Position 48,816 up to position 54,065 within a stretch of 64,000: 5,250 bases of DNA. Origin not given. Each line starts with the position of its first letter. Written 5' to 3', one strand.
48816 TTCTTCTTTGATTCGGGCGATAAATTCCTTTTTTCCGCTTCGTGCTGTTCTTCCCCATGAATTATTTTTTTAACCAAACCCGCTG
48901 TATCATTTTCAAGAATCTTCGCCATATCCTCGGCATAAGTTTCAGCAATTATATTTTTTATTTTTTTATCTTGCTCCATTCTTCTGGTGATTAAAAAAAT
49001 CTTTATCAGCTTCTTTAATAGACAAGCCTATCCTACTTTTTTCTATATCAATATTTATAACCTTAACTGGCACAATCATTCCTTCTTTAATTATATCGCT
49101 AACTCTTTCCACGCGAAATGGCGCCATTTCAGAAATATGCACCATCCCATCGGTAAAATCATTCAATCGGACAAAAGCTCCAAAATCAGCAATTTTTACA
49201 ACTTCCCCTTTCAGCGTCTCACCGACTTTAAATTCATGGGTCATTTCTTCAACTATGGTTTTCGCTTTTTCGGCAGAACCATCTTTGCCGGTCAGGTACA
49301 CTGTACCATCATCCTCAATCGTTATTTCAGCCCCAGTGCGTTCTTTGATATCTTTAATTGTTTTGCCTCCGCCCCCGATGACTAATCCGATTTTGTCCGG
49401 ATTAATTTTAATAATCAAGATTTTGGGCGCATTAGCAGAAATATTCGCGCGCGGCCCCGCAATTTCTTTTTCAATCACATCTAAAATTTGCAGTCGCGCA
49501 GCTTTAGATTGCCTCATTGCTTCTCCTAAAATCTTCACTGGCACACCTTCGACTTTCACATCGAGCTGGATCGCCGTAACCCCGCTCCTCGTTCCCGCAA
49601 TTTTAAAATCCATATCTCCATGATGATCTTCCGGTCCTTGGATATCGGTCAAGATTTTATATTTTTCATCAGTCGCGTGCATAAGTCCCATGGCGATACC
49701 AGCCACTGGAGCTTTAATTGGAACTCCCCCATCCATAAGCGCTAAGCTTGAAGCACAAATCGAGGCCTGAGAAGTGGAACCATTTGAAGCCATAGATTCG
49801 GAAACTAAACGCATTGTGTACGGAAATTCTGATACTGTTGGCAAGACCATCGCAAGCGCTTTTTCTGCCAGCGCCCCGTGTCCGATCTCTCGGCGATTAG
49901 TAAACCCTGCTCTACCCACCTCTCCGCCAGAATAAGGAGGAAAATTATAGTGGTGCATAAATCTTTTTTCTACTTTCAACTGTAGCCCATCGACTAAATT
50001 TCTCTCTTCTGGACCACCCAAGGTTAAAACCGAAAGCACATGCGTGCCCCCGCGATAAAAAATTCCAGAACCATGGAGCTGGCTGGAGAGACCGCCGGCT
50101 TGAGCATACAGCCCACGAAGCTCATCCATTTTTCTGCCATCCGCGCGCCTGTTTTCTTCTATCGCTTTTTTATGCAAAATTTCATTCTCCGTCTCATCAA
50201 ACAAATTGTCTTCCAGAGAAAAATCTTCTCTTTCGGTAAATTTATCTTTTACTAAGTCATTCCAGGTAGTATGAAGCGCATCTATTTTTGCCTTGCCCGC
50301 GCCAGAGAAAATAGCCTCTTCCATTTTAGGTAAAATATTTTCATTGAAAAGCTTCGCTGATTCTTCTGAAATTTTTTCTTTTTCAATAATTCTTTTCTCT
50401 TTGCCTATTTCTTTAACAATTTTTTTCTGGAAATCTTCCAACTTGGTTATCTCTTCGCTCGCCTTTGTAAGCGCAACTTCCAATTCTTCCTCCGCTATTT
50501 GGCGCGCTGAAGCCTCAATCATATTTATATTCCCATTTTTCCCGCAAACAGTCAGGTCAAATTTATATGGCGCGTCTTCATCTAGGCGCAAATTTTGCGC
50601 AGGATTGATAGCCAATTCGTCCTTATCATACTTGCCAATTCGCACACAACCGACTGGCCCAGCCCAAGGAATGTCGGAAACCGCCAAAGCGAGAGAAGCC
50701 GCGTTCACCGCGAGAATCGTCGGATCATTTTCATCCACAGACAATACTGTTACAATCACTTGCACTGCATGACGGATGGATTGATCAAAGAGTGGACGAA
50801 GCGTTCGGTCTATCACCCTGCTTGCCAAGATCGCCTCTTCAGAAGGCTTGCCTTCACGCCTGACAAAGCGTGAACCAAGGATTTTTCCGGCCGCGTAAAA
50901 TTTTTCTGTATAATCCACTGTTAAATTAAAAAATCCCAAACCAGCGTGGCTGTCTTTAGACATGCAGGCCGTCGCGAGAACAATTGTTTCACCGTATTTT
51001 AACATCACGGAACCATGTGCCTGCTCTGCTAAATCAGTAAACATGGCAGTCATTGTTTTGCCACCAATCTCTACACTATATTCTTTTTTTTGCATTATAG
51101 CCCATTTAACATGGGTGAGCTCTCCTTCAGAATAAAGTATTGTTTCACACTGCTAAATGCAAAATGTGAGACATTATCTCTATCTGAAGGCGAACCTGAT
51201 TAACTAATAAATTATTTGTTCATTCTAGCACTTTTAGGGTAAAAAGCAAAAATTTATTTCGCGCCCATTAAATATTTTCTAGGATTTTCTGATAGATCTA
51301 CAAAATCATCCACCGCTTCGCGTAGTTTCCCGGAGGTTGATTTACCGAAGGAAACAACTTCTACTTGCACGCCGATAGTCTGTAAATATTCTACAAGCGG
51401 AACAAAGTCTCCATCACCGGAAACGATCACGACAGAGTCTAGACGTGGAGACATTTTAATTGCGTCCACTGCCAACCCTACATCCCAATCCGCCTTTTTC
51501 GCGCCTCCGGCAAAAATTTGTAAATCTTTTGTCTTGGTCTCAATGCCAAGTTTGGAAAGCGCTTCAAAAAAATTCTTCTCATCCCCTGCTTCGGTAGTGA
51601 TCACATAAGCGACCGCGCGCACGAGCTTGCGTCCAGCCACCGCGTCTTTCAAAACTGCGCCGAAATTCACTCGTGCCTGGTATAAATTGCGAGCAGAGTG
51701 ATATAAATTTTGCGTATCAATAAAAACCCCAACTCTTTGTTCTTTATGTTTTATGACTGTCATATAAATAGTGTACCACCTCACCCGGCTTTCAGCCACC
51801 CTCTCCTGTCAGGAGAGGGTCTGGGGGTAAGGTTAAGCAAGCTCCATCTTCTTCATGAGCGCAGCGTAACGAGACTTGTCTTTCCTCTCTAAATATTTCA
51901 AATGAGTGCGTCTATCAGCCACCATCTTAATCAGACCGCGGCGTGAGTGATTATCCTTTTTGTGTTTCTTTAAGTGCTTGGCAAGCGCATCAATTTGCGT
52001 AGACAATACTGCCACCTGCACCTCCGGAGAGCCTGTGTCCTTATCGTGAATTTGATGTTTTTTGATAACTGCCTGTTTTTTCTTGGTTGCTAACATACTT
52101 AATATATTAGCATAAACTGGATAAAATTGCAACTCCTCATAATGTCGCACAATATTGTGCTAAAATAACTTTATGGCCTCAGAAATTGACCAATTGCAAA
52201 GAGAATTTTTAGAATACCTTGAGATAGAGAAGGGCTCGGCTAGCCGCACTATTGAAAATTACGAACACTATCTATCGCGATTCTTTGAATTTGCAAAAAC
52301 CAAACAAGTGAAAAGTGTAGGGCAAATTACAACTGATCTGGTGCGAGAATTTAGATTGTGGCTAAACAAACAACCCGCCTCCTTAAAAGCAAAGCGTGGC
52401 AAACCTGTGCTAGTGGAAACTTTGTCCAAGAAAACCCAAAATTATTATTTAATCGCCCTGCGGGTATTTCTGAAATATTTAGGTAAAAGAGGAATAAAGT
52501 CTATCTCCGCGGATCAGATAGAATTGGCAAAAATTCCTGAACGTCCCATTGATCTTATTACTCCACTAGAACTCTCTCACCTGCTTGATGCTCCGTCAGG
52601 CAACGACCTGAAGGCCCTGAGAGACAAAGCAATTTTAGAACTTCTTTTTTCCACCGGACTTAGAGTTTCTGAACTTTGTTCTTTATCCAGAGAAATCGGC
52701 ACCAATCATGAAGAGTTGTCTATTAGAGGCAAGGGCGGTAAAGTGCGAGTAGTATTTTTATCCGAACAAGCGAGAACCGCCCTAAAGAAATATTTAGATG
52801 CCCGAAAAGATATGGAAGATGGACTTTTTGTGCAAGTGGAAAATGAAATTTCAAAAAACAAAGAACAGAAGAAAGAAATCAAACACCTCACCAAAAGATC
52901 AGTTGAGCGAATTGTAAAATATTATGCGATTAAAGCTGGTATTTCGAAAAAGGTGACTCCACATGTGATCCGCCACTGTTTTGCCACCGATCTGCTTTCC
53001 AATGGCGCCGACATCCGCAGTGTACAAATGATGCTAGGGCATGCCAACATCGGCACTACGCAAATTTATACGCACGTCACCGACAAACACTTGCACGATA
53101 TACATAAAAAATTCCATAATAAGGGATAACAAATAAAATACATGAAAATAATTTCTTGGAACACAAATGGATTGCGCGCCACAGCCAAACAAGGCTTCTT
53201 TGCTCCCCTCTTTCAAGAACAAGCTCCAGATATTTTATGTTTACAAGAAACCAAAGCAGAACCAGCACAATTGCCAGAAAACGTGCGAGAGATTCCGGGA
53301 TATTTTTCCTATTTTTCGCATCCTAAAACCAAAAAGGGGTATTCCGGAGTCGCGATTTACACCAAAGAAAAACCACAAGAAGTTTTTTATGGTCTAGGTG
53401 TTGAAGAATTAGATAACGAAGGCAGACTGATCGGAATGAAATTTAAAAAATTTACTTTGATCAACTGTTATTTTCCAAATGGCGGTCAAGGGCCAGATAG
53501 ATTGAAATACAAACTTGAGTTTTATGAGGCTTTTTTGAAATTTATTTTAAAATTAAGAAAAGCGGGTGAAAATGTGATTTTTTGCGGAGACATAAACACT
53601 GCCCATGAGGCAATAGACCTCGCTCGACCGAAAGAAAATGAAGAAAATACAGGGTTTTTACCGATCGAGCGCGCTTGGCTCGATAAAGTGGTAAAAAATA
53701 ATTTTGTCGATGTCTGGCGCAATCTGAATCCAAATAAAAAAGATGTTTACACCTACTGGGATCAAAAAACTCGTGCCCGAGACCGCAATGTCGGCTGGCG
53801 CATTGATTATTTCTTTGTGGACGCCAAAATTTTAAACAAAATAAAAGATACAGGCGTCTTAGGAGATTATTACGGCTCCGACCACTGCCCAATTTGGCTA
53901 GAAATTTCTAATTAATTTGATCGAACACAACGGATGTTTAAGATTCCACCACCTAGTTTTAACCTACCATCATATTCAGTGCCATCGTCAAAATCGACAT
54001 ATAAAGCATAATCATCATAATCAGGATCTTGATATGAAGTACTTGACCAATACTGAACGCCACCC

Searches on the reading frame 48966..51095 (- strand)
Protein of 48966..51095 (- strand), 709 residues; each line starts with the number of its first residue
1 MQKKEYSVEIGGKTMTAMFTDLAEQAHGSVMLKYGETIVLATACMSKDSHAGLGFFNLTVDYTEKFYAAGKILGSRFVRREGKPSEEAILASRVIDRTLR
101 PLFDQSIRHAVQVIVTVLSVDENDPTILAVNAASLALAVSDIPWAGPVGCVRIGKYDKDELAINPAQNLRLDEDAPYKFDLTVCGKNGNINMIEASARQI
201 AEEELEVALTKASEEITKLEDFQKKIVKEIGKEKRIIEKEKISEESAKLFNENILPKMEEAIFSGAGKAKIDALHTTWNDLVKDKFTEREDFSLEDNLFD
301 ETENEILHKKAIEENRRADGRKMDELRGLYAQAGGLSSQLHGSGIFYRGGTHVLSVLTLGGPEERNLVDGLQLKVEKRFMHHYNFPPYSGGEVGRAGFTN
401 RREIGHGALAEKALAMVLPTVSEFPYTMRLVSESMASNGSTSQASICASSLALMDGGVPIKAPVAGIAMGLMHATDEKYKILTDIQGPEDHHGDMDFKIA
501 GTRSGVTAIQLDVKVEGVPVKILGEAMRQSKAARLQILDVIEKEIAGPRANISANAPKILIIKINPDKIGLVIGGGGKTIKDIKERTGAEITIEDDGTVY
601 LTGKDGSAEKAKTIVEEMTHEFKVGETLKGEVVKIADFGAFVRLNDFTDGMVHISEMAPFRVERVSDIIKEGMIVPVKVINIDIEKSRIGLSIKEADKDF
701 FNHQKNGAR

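Call 36: search_protein_families(library=pfam, proteins=[window:48966-51095:-], max_evalue=0.00001)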
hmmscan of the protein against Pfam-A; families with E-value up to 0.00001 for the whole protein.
window:48966-51095:- (709 aa): 4 families
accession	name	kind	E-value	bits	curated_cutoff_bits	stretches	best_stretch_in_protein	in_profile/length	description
PF01138.27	RNase_PH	-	8.6e-48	162.5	25.5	2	20-143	9-130/130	3' exoribonuclease family, domain 1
PF00575.29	S1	-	6.4e-16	58.9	22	1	621-694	1-74/74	S1 RNA binding domain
PF00013.35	KH_1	-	1.5e-11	44.3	21.5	1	561-617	3-66/66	KH domain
PF03725.20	RNase_PH_C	-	5.1e-07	30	20.8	0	146-214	1-66/67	3' exoribonuclease family, domain 2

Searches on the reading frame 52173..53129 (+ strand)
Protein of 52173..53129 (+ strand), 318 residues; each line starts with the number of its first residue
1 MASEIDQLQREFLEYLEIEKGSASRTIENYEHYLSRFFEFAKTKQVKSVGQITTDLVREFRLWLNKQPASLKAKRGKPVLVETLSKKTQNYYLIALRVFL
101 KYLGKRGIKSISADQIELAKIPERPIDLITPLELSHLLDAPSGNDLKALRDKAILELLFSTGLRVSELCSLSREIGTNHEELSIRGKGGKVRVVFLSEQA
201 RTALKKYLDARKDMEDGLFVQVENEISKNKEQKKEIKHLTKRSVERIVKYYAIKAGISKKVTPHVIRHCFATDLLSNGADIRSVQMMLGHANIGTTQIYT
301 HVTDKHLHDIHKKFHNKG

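Call 36: search_protein_families(library=pfam, proteins=[window:52173-53129:+], max_evalue=0.00001)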
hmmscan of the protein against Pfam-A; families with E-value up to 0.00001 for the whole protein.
window:52173-53129:+ (318 aa): 4 families
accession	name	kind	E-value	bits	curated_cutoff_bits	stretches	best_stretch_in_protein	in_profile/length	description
PF00589.27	Phage_integrase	-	3.5e-41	141.3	27.1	1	130-306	4-172/172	Phage integrase family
PF02899.23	Phage_int_SAM_1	-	2.2e-13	50.7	22.3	1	11-106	3-82/83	Phage integrase, N-terminal SAM-like domain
PF13495.12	Phage_int_SAM_4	-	3.7e-12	46.9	27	0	11-68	4-57/85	Phage integrase, N-terminal SAM-like domain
PF13102.12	Phage_int_SAM_5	-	5.5e-08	33.5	22.3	1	16-109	10-88/98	Phage integrase SAM-like domain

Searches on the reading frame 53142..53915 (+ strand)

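Call 36: search_protein_families(library=pfam, proteins=[window:53142-53915:+], max_evalue=0.00001)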
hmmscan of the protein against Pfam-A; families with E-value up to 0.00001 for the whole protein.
window:53142-53915:+ (257 aa): 1 family
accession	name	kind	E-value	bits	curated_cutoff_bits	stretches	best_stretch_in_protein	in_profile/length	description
PF03372.29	Exo_endo_phos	-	1.8e-30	106.7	24.5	1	4-248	1-225/225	Endonuclease/Exonuclease/phosphatase family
